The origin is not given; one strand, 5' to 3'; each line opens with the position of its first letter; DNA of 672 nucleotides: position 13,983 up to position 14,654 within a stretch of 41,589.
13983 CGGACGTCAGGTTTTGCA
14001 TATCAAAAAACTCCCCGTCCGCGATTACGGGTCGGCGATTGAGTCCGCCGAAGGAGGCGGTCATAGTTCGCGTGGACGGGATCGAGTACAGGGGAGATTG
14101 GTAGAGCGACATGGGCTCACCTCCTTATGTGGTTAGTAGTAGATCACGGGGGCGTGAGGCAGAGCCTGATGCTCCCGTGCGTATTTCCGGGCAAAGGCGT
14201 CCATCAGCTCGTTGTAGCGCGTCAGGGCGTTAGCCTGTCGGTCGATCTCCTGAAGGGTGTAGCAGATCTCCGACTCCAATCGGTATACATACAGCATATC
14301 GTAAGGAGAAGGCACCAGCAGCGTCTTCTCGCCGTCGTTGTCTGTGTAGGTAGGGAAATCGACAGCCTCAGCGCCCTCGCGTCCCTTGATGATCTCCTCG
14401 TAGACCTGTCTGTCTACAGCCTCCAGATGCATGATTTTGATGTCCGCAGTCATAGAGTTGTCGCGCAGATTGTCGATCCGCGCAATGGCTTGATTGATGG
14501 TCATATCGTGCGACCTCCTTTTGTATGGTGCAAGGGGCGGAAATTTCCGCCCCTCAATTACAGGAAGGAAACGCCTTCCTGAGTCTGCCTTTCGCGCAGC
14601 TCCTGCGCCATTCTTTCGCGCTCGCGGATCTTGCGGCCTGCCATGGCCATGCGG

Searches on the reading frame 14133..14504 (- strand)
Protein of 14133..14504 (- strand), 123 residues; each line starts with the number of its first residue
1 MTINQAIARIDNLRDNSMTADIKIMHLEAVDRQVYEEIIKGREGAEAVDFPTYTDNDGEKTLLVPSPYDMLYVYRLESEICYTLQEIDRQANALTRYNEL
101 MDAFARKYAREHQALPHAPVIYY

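Call 6: search_protein_families(library=phrogs, proteins=[window:14133-14504:-], max_evalue=0.001)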
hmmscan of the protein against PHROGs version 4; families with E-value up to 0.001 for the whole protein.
window:14133-14504:- (123 aa): 1 family
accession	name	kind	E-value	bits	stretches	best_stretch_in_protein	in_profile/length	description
phrog_12105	-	unknown function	1.2e-26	94.4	1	1-115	1-116/123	-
